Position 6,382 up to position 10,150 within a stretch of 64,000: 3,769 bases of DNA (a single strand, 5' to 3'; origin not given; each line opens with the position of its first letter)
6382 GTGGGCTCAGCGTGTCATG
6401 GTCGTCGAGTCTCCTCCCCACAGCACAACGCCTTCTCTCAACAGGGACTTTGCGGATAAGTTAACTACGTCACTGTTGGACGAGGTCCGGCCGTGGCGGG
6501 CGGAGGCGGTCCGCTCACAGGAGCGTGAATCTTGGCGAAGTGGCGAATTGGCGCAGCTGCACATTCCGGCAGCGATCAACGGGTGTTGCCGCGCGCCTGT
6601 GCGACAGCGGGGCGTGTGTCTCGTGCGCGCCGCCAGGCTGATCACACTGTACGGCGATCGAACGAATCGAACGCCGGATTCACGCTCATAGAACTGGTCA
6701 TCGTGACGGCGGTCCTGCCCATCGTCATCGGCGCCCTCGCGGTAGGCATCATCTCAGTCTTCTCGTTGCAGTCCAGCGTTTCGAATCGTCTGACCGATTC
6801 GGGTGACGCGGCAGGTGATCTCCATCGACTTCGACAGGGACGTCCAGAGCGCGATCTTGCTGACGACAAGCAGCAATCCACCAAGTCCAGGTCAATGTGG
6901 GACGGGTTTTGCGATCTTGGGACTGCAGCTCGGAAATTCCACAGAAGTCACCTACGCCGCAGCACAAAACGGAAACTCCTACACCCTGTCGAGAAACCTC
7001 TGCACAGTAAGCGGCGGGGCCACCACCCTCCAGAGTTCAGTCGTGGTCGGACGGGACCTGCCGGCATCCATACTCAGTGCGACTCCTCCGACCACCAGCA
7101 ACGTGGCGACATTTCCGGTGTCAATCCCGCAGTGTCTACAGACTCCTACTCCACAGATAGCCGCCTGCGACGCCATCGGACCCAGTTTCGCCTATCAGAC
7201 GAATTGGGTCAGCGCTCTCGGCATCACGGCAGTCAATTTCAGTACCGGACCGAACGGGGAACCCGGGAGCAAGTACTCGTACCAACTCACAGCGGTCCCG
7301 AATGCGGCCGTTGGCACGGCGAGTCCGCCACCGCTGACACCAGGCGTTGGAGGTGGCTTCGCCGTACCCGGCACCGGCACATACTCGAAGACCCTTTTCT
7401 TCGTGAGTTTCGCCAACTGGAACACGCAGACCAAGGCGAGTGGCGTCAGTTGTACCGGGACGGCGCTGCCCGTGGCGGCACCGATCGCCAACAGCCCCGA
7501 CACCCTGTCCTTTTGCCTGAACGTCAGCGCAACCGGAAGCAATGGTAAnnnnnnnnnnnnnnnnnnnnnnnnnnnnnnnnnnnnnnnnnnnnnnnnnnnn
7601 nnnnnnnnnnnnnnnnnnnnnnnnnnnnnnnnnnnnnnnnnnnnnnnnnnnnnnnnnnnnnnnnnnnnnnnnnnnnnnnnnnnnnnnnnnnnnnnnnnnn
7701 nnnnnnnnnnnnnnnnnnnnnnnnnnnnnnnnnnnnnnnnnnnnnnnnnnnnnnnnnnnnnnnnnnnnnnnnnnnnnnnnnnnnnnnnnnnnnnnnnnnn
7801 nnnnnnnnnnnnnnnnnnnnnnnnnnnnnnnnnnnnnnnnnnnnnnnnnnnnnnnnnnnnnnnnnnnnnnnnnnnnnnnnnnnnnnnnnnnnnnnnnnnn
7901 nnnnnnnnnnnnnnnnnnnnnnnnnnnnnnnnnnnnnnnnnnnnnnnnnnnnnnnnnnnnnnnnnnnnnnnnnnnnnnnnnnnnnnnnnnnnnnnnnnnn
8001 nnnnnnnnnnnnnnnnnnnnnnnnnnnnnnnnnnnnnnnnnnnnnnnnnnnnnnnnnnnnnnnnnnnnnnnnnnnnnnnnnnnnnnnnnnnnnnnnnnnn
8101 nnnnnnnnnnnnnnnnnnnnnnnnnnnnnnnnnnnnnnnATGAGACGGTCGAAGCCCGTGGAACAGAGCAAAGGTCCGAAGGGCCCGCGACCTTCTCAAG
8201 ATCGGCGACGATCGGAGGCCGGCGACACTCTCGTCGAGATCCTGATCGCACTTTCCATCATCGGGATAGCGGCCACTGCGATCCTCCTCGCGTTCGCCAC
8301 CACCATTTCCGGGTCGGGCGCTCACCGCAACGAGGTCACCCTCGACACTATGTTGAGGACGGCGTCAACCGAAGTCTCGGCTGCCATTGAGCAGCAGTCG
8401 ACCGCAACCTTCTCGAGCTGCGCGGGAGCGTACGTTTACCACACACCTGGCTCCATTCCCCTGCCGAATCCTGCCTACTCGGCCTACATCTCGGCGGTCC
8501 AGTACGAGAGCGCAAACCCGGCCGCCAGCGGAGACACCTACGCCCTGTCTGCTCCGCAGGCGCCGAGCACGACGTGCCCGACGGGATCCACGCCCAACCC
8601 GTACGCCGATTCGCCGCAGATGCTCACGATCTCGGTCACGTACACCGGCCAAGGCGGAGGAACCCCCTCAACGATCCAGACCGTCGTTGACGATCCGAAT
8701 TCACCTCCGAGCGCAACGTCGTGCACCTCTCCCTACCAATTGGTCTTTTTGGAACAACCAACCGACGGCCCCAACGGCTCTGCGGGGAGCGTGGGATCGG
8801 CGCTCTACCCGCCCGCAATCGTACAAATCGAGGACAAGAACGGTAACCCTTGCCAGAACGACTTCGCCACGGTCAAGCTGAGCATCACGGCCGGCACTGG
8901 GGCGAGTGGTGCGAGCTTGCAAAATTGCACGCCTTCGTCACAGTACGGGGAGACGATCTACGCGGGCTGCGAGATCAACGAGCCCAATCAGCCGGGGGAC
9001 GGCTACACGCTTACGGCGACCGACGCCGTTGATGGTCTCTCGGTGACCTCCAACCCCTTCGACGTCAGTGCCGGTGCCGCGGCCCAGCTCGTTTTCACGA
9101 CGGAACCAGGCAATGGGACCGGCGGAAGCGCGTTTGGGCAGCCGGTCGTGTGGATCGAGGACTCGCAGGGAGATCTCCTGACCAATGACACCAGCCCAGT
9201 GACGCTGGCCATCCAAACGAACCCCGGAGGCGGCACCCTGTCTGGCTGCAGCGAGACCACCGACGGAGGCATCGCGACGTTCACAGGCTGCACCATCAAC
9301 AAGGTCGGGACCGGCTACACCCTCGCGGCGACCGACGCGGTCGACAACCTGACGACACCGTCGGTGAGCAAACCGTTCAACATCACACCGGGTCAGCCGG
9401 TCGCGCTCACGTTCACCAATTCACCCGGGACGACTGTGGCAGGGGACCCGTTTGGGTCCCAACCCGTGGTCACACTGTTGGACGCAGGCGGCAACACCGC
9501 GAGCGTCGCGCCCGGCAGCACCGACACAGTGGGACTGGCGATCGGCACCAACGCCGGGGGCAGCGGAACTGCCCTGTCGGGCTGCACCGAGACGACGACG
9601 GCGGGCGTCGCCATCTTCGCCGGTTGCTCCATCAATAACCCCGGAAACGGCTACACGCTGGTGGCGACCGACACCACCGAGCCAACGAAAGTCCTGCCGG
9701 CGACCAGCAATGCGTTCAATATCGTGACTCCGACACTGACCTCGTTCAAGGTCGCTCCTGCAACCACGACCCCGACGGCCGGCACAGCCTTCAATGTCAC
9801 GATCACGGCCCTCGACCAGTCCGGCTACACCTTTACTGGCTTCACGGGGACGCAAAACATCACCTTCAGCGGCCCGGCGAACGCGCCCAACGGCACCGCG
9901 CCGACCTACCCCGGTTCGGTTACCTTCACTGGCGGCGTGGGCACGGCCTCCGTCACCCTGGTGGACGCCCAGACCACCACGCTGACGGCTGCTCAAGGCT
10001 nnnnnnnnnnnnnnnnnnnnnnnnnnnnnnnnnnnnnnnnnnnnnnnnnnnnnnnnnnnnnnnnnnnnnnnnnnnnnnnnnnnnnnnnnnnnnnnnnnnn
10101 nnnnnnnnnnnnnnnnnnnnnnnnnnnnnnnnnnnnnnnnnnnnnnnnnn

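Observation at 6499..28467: Two paralogous, translationally coupled three-gene cassettes of prepilin-type proteins (A-B-C) with no assembly machinery nearby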

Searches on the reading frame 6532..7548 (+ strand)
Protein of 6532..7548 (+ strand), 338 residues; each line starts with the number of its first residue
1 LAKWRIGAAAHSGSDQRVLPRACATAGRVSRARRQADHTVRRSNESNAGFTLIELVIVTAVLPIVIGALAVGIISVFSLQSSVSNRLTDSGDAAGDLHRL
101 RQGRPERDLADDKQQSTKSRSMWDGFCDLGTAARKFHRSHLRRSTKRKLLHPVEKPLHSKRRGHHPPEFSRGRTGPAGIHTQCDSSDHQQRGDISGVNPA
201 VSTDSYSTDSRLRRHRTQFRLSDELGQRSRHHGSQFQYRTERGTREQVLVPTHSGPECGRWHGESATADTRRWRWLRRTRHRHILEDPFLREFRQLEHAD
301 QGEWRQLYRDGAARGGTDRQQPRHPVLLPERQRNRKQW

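Call 5: search_protein_families(library=pfam, proteins=[window:6532-7548:+], max_evalue=0.1)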
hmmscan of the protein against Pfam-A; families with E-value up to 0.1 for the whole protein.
window:6532-7548:+ (338 aa): 1 family
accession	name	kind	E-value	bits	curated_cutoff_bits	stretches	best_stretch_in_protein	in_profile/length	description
PF07963.17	N_methyl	-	0.0057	16.6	21.2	1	47-69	4-26/27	Prokaryotic N-terminal methylation motif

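Call 6: search_protein_families(library=ncbifam, proteins=[window:6532-7548:+], max_evalue=0.1)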
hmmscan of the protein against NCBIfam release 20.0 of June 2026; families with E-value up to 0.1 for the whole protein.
window:6532-7548:+ (338 aa): 2 families
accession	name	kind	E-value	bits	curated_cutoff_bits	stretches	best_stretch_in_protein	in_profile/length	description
NF041775.1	typeIV_PilA_Myxo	equivalog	0.001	19.1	400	1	40-81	3-43/214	type IV pilin protein PilA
TIGR02532.1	IV_pilin_GFxxxE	domain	0.0012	18.7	16.3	1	48-69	2-23/24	prepilin-type N-terminal cleavage/methylation domain-containing protein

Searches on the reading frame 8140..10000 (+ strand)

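Call 6: search_protein_families(library=ncbifam, proteins=[window:8140-10000:+], max_evalue=0.1)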
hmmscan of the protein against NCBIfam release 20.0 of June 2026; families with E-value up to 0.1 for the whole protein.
window:8140-10000:+ (620 aa): 3 families
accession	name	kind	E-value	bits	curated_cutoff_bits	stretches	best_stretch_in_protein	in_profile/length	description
TIGR01708.2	typeII_sec_gspH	equivalog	0.0013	18.8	80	1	27-69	2-44/169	type II secretion system minor pseudopilin GspH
TIGR01707.1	gspI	equivalog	0.0017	18.9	44.35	1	28-66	1-39/101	type II secretion system minor pseudopilin GspI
TIGR02532.1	IV_pilin_GFxxxE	domain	0.044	13.7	16.3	0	30-49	5-24/24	prepilin-type N-terminal cleavage/methylation domain-containing protein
